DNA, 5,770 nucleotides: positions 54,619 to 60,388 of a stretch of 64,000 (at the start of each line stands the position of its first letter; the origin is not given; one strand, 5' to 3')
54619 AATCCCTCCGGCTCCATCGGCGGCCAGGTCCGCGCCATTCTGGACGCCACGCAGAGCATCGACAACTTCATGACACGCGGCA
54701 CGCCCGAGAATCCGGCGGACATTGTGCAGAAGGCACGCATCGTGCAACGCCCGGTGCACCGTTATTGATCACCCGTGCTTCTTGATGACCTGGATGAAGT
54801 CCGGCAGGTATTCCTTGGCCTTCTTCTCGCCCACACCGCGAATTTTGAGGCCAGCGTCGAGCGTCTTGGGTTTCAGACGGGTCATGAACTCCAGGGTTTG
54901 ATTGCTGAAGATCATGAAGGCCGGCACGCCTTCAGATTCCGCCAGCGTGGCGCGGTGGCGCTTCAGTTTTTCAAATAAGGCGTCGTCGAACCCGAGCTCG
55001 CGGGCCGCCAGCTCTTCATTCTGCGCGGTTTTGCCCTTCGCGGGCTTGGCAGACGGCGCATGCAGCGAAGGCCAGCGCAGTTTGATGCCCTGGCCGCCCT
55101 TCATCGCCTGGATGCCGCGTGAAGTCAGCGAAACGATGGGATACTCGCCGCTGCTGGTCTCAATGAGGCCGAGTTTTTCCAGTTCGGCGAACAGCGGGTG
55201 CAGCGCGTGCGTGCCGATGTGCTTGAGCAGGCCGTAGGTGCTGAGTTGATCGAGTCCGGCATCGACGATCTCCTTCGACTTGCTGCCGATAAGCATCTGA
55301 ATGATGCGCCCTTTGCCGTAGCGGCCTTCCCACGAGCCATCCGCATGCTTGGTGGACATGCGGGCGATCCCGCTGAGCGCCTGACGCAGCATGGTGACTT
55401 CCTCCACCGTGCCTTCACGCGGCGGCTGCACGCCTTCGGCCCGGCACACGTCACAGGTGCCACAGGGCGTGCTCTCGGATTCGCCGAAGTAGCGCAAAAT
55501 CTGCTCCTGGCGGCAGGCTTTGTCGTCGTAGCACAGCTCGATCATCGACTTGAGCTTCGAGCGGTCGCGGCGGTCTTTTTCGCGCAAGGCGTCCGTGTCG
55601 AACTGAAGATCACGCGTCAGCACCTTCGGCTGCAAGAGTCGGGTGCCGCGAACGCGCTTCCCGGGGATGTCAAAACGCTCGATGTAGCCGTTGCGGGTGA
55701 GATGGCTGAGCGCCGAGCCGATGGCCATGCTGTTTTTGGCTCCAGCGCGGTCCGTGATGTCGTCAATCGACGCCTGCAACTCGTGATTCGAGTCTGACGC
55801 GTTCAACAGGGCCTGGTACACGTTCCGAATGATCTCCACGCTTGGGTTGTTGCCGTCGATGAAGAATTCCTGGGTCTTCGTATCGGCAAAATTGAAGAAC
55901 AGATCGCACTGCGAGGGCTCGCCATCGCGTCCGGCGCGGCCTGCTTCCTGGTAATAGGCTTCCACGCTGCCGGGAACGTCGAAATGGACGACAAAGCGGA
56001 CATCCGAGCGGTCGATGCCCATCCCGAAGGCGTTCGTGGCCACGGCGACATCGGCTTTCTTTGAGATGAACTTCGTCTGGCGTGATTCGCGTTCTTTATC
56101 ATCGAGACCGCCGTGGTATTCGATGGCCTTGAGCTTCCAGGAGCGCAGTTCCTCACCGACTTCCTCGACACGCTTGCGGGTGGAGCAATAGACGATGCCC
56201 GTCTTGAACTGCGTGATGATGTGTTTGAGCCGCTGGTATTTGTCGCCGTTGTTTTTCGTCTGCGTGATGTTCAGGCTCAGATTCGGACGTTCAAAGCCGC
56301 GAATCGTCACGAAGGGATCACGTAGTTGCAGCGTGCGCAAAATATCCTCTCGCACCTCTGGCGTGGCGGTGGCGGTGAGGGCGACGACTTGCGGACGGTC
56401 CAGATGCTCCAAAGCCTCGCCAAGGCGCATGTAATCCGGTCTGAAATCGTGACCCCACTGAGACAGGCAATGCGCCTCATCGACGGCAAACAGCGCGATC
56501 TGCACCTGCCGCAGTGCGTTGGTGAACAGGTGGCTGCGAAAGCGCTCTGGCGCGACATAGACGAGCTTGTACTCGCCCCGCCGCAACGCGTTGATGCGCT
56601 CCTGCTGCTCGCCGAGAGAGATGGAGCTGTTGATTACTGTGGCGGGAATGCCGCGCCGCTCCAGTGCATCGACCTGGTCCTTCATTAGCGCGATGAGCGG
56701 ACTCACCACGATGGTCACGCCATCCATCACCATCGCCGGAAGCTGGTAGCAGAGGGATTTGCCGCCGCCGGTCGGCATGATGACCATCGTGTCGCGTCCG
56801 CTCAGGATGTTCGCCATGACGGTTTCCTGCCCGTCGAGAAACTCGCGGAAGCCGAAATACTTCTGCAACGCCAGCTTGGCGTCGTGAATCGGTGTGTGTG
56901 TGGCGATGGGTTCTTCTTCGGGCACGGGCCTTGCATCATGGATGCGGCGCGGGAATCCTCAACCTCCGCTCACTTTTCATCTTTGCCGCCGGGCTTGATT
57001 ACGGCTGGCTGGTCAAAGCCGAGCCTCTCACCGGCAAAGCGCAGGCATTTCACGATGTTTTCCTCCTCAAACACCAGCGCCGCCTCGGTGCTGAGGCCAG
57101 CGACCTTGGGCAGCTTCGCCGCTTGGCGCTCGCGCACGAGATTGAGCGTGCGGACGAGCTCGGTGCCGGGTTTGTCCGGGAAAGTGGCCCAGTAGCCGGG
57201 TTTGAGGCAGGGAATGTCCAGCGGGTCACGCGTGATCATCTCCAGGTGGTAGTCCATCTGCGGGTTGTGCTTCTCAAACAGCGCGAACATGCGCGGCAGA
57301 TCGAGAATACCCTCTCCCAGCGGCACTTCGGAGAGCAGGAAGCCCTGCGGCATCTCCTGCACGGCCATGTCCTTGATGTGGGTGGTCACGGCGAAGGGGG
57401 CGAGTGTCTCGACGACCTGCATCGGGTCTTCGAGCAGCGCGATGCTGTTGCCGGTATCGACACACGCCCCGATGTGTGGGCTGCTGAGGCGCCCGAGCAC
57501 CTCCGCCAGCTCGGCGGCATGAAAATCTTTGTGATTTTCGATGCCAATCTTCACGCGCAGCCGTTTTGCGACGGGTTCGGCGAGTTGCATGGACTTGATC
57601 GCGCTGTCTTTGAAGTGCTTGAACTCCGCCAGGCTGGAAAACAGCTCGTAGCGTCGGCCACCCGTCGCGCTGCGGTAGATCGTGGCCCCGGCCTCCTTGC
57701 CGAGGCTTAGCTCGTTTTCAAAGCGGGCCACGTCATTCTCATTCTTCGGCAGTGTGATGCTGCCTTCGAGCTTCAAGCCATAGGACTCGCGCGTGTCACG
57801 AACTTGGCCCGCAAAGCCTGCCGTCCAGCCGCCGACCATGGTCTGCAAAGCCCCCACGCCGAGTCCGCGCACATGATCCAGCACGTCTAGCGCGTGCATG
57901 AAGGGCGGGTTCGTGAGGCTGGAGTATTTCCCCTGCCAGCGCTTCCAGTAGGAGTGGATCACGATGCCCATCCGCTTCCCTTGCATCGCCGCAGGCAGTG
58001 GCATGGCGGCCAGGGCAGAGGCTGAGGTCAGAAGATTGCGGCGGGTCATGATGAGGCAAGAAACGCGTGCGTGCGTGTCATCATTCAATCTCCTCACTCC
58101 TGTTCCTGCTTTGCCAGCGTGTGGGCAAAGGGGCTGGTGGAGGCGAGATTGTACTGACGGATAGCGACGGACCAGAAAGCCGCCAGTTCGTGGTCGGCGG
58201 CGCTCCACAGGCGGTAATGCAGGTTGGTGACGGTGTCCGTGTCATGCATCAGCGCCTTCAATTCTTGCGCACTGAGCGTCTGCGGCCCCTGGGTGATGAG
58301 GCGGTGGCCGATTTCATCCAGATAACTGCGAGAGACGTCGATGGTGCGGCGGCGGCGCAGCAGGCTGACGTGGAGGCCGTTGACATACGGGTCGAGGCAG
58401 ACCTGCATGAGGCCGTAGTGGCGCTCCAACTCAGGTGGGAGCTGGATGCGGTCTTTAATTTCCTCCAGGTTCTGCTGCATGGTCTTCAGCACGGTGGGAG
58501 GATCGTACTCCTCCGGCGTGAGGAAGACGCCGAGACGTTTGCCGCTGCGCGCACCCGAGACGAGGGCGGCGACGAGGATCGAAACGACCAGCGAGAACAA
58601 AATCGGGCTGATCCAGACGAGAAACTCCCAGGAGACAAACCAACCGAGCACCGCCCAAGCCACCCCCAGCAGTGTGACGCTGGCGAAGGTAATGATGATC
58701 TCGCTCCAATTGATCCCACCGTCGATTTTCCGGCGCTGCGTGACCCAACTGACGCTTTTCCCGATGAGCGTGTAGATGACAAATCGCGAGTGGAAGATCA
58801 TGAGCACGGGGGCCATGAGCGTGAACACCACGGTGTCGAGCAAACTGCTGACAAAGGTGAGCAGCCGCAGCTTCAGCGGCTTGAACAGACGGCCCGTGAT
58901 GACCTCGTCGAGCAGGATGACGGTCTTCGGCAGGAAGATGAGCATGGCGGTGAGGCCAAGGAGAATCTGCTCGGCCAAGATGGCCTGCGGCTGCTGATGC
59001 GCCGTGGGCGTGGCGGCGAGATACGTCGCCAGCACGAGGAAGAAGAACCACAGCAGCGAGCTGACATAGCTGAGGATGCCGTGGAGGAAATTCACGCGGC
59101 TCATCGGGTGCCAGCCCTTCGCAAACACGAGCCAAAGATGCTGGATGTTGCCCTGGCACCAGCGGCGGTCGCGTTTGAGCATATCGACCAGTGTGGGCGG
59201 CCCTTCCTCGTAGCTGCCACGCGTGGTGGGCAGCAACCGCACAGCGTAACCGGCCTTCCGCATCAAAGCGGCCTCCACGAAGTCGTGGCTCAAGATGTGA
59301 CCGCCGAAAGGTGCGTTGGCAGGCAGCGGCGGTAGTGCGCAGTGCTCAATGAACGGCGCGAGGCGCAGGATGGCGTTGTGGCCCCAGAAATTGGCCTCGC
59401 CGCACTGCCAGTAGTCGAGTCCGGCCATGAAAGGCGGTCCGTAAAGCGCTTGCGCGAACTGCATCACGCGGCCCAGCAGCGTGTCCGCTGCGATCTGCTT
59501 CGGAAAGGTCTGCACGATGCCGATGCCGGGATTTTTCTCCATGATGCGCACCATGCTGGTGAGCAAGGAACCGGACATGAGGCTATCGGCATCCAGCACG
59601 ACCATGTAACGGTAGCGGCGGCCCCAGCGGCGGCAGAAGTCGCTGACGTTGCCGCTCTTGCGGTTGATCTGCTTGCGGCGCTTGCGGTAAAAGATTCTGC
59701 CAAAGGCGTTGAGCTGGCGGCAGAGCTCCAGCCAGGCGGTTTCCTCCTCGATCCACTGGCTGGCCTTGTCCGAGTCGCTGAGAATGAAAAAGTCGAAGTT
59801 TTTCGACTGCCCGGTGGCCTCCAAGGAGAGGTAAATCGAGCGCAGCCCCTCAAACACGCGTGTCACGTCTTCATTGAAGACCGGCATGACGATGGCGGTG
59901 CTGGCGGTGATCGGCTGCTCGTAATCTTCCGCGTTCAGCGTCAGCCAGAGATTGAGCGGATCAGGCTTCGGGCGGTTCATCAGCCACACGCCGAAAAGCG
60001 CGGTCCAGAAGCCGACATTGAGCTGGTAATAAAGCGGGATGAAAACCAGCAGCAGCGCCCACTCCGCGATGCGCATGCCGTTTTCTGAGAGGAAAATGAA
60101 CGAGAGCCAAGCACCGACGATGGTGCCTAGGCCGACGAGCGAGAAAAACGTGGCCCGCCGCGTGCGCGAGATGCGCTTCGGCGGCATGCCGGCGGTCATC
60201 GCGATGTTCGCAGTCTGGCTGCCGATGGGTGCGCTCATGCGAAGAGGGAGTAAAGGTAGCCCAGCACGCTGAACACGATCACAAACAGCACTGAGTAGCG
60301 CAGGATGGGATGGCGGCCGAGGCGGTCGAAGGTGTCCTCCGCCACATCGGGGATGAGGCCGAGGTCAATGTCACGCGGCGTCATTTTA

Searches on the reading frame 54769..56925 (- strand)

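Call 6: search_protein_families(library=pfam, proteins=[window:54769-56925:-], max_evalue=0.01)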
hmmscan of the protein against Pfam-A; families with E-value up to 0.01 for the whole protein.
window:54769-56925:- (718 aa): 6 families
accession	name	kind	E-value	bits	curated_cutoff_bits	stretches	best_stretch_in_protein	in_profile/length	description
PF00270.35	DEAD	-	7e-32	110.9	26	1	33-192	4-165/167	DEAD/DEAH box helicase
PF00271.37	Helicase_C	-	2.9e-25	89.1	23.5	1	229-335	2-110/110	Helicase conserved C-terminal domain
PF09382.16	RQC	-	3e-17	62.9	23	1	514-620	12-109/114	RQC domain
PF00570.28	HRDC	-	1.1e-15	57.7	23.8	1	648-714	2-68/68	HRDC domain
PF16124.10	RecQ_Zn_bind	-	2.3e-14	54.3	25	1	447-495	17-66/66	RecQ zinc-binding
PF04851.21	ResIII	-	1.6e-05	25.3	22.5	1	33-187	8-162/164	Type III restriction enzyme, res subunit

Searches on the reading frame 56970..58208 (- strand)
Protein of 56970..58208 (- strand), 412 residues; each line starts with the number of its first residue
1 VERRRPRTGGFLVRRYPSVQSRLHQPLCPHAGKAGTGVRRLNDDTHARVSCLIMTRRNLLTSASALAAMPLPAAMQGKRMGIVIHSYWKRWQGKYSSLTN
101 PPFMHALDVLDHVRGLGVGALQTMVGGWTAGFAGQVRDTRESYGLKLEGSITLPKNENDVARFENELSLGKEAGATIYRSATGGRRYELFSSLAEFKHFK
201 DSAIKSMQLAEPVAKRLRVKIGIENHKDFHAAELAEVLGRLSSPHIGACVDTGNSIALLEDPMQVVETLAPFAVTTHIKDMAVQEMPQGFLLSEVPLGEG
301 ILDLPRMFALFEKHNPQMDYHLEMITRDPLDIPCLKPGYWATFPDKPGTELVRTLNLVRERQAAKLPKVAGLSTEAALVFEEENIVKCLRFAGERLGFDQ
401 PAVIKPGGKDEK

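Call 6: search_protein_families(library=pfam, proteins=[window:56970-58208:-], max_evalue=0.01)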
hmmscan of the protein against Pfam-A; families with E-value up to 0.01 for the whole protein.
window:56970-58208:- (412 aa): 1 family
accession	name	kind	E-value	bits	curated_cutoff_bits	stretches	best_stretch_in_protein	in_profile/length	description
PF01261.30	AP_endonuc_2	-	4.6e-16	59.7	31.1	1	155-328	62-233/249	Xylose isomerase-like TIM barrel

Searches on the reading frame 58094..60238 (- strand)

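Call 6: search_protein_families(library=pfam, proteins=[window:58094-60238:-], max_evalue=0.01)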
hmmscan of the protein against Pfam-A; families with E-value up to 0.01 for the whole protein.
window:58094-60238:- (714 aa): 3 families
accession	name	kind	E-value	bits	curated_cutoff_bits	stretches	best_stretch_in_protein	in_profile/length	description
PF13632.12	Glyco_trans_2_3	-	1.3e-13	51.7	27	1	213-406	3-194/198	Glycosyl transferase family group 2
PF00535.33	Glycos_transf_2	-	8.6e-08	32.7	23.3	1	116-297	2-165/168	Glycosyl transferase family 2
PF13506.12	Glyco_transf_21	-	5.4e-07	29.7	21.7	1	181-360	5-172/174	Glycosyl transferase family 21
